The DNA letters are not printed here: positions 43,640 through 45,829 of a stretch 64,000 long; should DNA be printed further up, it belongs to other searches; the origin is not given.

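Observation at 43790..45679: Secreted eukaryotic-type cPLA2/PLB (PLA2_B) phospholipase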

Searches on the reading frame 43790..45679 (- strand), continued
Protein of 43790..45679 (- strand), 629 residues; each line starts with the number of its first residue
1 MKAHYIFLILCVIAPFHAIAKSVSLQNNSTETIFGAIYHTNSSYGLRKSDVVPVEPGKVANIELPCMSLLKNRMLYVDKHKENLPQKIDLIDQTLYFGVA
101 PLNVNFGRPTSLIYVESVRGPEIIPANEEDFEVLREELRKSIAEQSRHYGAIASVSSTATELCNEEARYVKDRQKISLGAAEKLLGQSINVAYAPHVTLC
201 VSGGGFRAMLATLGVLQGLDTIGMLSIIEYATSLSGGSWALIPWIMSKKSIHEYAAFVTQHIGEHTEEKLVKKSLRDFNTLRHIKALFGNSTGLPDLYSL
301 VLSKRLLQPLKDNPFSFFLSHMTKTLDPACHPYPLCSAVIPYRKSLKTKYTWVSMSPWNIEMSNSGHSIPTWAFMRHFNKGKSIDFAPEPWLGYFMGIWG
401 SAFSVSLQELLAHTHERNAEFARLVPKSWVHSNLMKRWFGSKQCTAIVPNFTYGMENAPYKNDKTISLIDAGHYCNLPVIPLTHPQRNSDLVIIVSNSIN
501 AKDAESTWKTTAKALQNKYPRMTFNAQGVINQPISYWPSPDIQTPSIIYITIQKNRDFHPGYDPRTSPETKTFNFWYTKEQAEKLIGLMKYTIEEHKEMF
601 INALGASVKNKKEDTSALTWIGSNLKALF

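Call 37: predict_structure(alignment_id=A1)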
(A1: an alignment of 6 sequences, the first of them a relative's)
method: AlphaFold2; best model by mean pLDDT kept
length: 629 residues; sequences in the alignment: 6
mean_pLDDT: 57.1   pTM: 0.55
mean pLDDT of the five models: 57.1, 51.7, 51.1, 48.7, 48.4
residues with pLDDT >= 90: 37; 70-90: 145; 50-70: 177; < 50: 270
segments of 3 or more residues with pLDDT < 50: 1-20, 66-71, 87-159, 267-272, 278-360, 369-376, 378-411, 417-425, 434-447, 475-480
pLDDT, mean of each block of 10 residues (from residue 1): 39 37 56 64 56 70 51 57 53 26 21 24 33 42 34 43 61 79 89 83 71 90 85 59 59 77 54 49 39 39 41 34 41 34 34 41 50 47 42 43 42 49 50 48 44 55 56 46 66 81 69 74 70 85 86 85 78 64 90 94 91 72 54
secondary structure, 60 per line:
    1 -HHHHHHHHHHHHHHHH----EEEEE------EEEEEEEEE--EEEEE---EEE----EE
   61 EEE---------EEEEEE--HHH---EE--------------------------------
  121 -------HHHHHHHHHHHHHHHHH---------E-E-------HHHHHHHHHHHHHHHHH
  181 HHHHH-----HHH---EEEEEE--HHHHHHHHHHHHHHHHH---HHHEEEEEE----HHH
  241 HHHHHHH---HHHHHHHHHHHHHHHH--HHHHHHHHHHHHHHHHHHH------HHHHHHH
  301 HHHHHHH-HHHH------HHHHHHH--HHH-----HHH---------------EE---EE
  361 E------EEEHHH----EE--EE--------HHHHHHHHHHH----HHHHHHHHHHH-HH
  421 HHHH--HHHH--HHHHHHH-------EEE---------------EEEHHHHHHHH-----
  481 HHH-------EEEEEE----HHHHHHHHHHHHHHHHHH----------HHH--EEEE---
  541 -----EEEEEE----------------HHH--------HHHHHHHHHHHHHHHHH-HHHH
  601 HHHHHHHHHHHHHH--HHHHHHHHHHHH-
elements in order: H2-17 E22-26 E33-41 E44-48 E52-54 E59-63 E73-78 H128-144 H164-185 E197-202 H205-221 E228-233 H238-247 H251-266 H269-287 H294-307 H309-312 H319-325 E359-361 E368-370 H392-402 H407-417 H419-424 H427-430 H433-439 E447-449 E465-467 H468-475 E491-496 H501-518 E534-537 E546-551 H579-595 H597-614 H617-628

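Call 41: fold_search(model_id=the predicted structure, library=pdb)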
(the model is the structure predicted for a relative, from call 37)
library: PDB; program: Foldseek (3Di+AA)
matches with E <= 10: 406; with E <= 0.001: 10
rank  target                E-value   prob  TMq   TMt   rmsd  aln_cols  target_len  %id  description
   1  5iz5_A                1.3e-14  1.00  0.46  0.39  16.4       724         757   15  Human GIVD cytosolic phospholipase A2 (released 2016-06-08)
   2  5ixc_B                1.7e-14  1.00  0.44  0.41  14.8       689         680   15  Human GIVD cytosolic phospholipase A2 in complex with Methyl gamma-Linolenyl Fluorophosphonate (released 2016-06-08)
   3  5iz5_B                2.5e-14  1.00  0.48  0.41  15.7       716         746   15  Human GIVD cytosolic phospholipase A2 (released 2016-06-08)
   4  5izr_A                2.5e-14  1.00  0.42  0.40  15.2       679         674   16  Human GIVD cytosolic phospholipase A2 in complex with Methyl gamma-Linolenyl Fluorophosphonate inhibitor and Terbium C (released 2016-06-08)
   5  5izr_B                4.7e-14  1.00  0.43  0.40  15.6       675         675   16  Human GIVD cytosolic phospholipase A2 in complex with Methyl gamma-Linolenyl Fluorophosphonate inhibitor and Terbium C (released 2016-06-08)
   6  5ixc_A                7.7e-14  1.00  0.43  0.40  15.6       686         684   15  Human GIVD cytosolic phospholipase A2 in complex with Methyl gamma-Linolenyl Fluorophosphonate (released 2016-06-08)
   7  5izr_D                9.0e-14  1.00  0.41  0.39  11.3       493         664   20  Human GIVD cytosolic phospholipase A2 in complex with Methyl gamma-Linolenyl Fluorophosphonate inhibitor and Terbium C (released 2016-06-08)
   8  5izr_C                1.7e-13  1.00  0.42  0.40  14.4       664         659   16  Human GIVD cytosolic phospholipase A2 in complex with Methyl gamma-Linolenyl Fluorophosphonate inhibitor and Terbium C (released 2016-06-08)
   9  1cjy_A                1.9e-13  1.00  0.48  0.47  14.2       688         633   18  HUMAN CYTOSOLIC PHOSPHOLIPASE A2 (released 2000-04-20)
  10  1cjy_B                9.7e-13  1.00  0.45  0.46  10.4       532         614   19  HUMAN CYTOSOLIC PHOSPHOLIPASE A2 (released 2000-04-20)
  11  4jde_B                2.0e-01  0.92  0.06  0.23   9.6        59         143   19  Crystal structure of PUD-1/PUD-2 heterodimer (released 2013-11-06)
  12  4jde_A                2.7e-01  0.90  0.06  0.23   9.8        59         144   20  Crystal structure of PUD-1/PUD-2 heterodimer (released 2013-11-06)
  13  4kyi_A                3.3e-01  0.14  0.17  0.20  20.4       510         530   10  Crystal structure of the phospholipase VipD from Legionella pneumophila in complex with the human GTPase Rab5 (released 2014-08-13)
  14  9iop_C                3.5e-01  0.80  0.10  0.19   2.9        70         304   21  Cryo-EM structure of cUA and MAFP bound CapE filament (released 2025-05-21)
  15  4qm9_B                3.9e-01  0.44  0.05  0.18  12.1        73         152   12  Crystal Structure of a Putative Cysteine Dioxygenase From Bacillus subtilis with Cys-bound (released 2014-11-19)
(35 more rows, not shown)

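Call 48: find_homologous_proteins(query=P0018, max_evalue=1e-10)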
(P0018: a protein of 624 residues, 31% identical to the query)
Query P0018 (624 aa): 710 proteins with E <= 1e-10 among 8000 candidates; the best 120 are listed.
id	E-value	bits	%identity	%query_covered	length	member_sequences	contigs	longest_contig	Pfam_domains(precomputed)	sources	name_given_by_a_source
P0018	0.0e+0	1423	100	100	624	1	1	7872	PF01735.24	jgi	jgi:cytosolic phospholipase A2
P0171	4.8e-181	621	49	96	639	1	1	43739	PF01735.24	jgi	jgi:cytosolic phospholipase A2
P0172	7.9e-172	591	47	98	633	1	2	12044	PF01735.24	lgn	-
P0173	5.7e-165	568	46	97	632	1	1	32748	PF01735.24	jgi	jgi:cytosolic phospholipase A2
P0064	1.1e-162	561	45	98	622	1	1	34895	PF01735.24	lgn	-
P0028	4.7e-161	555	45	99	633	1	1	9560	PF01735.24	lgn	-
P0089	7.1e-161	555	45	96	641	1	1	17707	PF01735.24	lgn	-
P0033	5.4e-160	552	46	90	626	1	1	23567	PF01735.24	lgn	-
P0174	4.4e-156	539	45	96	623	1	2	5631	PF01735.24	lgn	-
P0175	2.7e-155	536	43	96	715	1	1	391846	PF01735.24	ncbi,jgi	jgi:phospholipase A2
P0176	1.4e-154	534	43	98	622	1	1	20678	PF01735.24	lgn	-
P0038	1.2e-152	528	44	97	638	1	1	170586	PF01735.24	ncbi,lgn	-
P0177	3.2e-152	526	43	99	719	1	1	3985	PF01735.24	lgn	-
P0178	2.4e-149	517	42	98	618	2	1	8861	PF01735.24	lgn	-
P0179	6.1e-149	515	43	95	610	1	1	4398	PF01735.24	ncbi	-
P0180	6.2e-148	512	43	98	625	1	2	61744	PF01735.24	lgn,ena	-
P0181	3.4e-146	506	43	95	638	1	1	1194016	PF01735.24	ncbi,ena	-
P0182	3.3e-144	500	42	95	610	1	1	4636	PF01735.24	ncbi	-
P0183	4.9e-144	499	43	96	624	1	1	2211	PF01735.24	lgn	-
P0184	1.0e-141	491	42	95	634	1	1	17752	PF01735.24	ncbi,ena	-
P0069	3.1e-141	490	41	98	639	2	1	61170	PF01735.24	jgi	-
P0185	6.7e-141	489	59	59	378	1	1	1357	PF01735.24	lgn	-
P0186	1.3e-139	485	43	93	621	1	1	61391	PF01735.24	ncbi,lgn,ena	-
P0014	2.3e-139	484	41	98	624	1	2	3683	PF01735.24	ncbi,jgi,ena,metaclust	metaclust:\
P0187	3.4e-138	480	41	96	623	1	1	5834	PF01735.24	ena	-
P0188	6.3e-138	479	39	99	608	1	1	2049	PF01735.24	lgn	-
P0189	2.8e-137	477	42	96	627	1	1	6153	PF01735.24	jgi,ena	-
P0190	9.9e-135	468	40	95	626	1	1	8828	PF01735.24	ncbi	-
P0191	5.5e-134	466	40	99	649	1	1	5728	PF01735.24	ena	-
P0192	8.7e-134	465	49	70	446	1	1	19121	PF01735.24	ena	-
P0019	1.1e-133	465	40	98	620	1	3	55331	PF01735.24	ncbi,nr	ncbi:hypothetical protein KJ644_04485 [Candidatus Dependentiae bacterium]|nr:hypothetical protein [C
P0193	2.9e-133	464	40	98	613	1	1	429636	PF01735.24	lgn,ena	-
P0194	3.3e-133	463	42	95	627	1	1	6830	PF01735.24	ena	-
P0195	3.3e-132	460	38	99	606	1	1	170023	PF01735.24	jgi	-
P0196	4.0e-132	460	40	96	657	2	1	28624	PF01735.24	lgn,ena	-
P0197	4.0e-130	453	40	99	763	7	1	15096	PF01735.24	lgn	-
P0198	1.4e-129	451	40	95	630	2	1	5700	PF01735.24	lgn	-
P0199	9.5e-129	449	38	98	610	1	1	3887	PF01735.24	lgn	-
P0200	1.1e-128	449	38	98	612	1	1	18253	PF01735.24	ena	-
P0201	1.3e-128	448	39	96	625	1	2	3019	PF01735.24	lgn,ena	-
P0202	2.6e-128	447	40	98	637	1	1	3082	PF01735.24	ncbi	-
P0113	1.1e-127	445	41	97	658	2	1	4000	PF01735.24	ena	-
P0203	3.3e-127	444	39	98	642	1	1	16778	PF01735.24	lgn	-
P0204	6.5e-127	443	39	97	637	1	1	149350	PF01735.24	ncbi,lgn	ncbi:MAG: hypothetical protein WA432_04675 [Candidatus Babeliaceae bacterium]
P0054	8.5e-127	442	40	98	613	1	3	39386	PF01735.24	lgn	-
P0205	2.3e-126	441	39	97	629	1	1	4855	PF01735.24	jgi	jgi:phospholipase A2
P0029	1.2e-125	438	40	96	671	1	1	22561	PF01735.24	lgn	-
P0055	8.5e-125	436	37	95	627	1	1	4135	PF01735.24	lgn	-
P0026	6.6e-124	433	41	97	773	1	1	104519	PF01735.24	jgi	jgi:phospholipase A2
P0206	1.8e-123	431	39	96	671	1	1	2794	PF01735.24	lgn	-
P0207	9.1e-123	429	40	97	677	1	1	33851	PF01735.24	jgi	jgi:cytosolic phospholipase A2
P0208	1.6e-122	428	38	96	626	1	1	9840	PF01735.24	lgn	-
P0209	5.1e-122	426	38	98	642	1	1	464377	PF01735.24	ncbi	-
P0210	9.7e-122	426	39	98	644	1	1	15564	PF01735.24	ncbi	ncbi:MAG: hypothetical protein ABIF12_03570 [bacterium]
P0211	1.6e-121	425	39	98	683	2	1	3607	PF01735.24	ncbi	-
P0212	3.6e-120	420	38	95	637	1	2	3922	PF01735.24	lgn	-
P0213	5.4e-119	416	38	97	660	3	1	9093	PF01735.24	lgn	-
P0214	5.7e-119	416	39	96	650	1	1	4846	PF01735.24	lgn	-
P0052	8.5e-119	416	39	96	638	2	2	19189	PF01735.24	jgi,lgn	-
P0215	1.0e-118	416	39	96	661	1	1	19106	PF01735.24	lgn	-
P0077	9.9e-118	412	38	95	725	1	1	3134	PF01735.24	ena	-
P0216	1.5e-117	412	36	99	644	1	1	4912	PF01735.24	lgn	-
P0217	1.7e-116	408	39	96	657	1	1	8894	PF01735.24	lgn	-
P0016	2.3e-116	408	39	93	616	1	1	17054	PF01735.24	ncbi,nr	ncbi:hypothetical protein GF385_00255 [Candidatus Dependentiae bacterium]|nr:hypothetical protein [C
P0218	3.9e-116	407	38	93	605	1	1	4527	PF01735.24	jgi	-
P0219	4.2e-116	407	39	96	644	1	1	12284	PF01735.24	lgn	-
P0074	6.2e-116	406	38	98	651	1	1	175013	PF01735.24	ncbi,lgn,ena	-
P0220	1.2e-115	405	39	97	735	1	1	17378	PF01735.24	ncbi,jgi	jgi:hypothetical protein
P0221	1.2e-115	405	38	98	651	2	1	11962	PF01735.24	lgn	-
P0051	1.4e-115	405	39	97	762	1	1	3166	PF01735.24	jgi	jgi:phospholipase A2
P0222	1.5e-115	405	39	98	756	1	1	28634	PF01735.24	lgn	-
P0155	1.7e-114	402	47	68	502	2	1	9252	PF01735.24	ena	-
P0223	2.0e-114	401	37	98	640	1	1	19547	PF01735.24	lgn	-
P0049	2.7e-114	401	45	72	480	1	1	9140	PF01735.24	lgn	-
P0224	5.4e-114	400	38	98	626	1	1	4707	PF01735.24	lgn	-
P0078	6.0e-114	400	38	95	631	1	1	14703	PF01735.24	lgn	-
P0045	6.6e-114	400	43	75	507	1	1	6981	PF01735.24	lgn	-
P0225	7.2e-114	400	37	96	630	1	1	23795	PF01735.24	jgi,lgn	-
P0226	1.5e-113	399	37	98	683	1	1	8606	PF01735.24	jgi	-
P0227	1.6e-113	398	37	95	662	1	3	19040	PF01735.24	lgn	-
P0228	2.0e-113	398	37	98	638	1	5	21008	PF01735.24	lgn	-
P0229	2.3e-113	398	35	96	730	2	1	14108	PF01735.24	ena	-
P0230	3.6e-113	397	36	98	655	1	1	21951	PF01735.24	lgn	-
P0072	5.6e-113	397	41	81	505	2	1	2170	PF01735.24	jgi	jgi:phospholipase A2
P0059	1.3e-112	395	38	95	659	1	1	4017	PF01735.24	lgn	-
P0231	1.4e-112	395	40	77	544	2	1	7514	PF01735.24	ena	-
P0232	2.4e-112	394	40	74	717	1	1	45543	PF01735.24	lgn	-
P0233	2.9e-112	394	37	98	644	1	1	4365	PF01735.24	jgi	-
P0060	4.6e-112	394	44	73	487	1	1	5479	PF01735.24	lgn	-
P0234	1.4e-111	392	35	99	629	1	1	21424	PF01735.24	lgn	-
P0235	1.6e-111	392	37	98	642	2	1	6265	PF01735.24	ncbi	-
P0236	2.7e-111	391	37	98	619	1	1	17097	PF01735.24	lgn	-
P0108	2.8e-111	391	36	97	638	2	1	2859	PF01735.24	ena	-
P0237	3.2e-111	391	38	97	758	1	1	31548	PF01735.24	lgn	-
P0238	3.6e-111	391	37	99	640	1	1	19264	PF01735.24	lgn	-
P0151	1.8e-110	388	36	96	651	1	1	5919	PF01735.24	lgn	-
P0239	1.8e-109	385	35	99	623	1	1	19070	PF01735.24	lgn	-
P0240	2.1e-109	385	36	94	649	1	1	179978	PF01735.24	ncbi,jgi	jgi:phospholipase A2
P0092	3.6e-109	384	38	95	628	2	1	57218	PF01735.24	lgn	-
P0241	7.6e-109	383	37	96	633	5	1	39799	PF01735.24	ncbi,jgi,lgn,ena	ncbi:MAG: hypothetical protein WC192_03485 [Candidatus Babeliales bacterium]|jgi:phospholipase A2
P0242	7.8e-109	383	36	96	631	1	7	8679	PF01735.24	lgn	-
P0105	9.4e-109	383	42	77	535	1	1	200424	PF01735.24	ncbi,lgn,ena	-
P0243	9.5e-109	383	36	96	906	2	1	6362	PF01735.24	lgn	-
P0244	1.0e-108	383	37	98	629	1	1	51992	PF01735.24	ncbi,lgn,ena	-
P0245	1.9e-108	382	43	75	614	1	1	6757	PF01735.24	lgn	-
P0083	2.9e-108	381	36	97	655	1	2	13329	PF01735.24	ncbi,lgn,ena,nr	ncbi:hypothetical protein KAW80_03260 [Candidatus Babeliales bacterium]|nr:hypothetical protein [Can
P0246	3.0e-108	381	38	98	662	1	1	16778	PF01735.24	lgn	-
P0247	5.0e-108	380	37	97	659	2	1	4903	PF01735.24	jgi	jgi:phospholipase A2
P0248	1.4e-107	379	36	95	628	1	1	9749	PF01735.24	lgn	-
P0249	3.2e-106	374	36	96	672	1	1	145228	PF01735.24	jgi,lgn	-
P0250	6.5e-106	373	37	95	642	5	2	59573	PF01735.24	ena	-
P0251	1.0e-105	373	42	73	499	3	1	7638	PF01735.24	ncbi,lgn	-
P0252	2.2e-105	372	37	94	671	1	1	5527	PF01735.24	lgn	-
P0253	3.3e-105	371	38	96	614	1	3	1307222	PF01735.24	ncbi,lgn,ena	-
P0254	4.4e-105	371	36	96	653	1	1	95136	PF01735.24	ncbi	-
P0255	6.2e-105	370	34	98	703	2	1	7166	PF01735.24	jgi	jgi:phospholipase A2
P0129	9.5e-105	369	35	99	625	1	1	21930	PF01735.24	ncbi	-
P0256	1.7e-104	369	37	97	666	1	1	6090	PF01735.24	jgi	-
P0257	4.6e-104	367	36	96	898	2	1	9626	PF01735.24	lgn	-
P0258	6.4e-104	367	42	73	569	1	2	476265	PF01735.24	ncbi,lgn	ncbi:MAG: hypothetical protein AB7R69_02520 [Candidatus Babeliales bacterium]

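Call 59: find_encoding_contigs(protein=P0203, flank=8000, max_places=2)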
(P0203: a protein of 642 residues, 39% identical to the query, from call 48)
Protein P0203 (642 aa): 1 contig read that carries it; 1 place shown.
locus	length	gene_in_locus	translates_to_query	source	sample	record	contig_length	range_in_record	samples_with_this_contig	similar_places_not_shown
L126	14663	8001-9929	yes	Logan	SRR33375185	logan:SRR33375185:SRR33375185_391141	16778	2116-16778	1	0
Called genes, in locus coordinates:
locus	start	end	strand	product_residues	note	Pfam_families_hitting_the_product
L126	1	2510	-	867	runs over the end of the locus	PF02463:SMC_N (faint), PF03193:RsgA_GTPase (faint), PF13476:AAA_23 (faint), PF20703:nSTAND1 (faint), PF13173:AAA_14 (faint), PF13175:AAA_15 (faint), PF17755:UvrA_DNA-bind, PF00005:ABC_tran, +6 more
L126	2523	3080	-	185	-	PF03551:PadR, PF10400:Vir_act_alpha_C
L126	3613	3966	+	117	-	-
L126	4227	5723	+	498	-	PF01336:tRNA_anti-codon, PF00152:tRNA-synt_2, PF01409:tRNA-synt_2d (faint)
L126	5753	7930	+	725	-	PF22842:Pel9A-like_beta_helix, PF05048:NosD (weak)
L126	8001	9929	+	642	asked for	PF01735:PLA2_B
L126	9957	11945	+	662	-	PF01735:PLA2_B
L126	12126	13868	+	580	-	PF01368:DHH, PF02272:DHHA1, PF17768:RecJ_OB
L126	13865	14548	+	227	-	PF02224:Cytidylate_kin, PF13189:Cytidylate_kin2, PF13238:AAA_18 (weak)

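Call 60: find_encoding_contigs(protein=P0253, flank=8000, max_places=2)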
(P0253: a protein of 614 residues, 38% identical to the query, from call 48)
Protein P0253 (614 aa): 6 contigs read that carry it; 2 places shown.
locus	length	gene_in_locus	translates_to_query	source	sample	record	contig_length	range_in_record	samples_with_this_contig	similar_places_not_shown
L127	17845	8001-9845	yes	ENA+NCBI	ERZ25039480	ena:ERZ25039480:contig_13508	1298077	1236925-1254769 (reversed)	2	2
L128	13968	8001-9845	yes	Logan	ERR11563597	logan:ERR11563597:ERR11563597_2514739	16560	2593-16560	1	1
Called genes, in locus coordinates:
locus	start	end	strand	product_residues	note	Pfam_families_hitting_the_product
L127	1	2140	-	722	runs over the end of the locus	PF03571:Peptidase_M49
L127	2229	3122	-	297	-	-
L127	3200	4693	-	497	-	PF01875:Memo, PF01871:AMMECR1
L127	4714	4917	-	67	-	-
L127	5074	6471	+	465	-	-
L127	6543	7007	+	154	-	-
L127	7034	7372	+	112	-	PF01588:tRNA_bind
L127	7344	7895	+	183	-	PF08020:DUF1706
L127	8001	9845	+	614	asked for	PF01735:PLA2_B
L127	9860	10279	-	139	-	PF13298:LigD_N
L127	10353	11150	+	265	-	PF02735:Ku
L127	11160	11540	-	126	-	-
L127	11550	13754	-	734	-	PF21033:RMD1-3 (faint), PF13176:TPR_7 (faint), PF00515:TPR_1 (faint), PF13374:TPR_10 (faint), PF12895:ANAPC3 (faint), PF13424:TPR_12, PF13432:TPR_16 (weak), PF14559:TPR_19, +9 more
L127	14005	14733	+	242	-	-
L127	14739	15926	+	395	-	PF00579:tRNA-synt_1b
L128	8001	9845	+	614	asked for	PF01735:PLA2_B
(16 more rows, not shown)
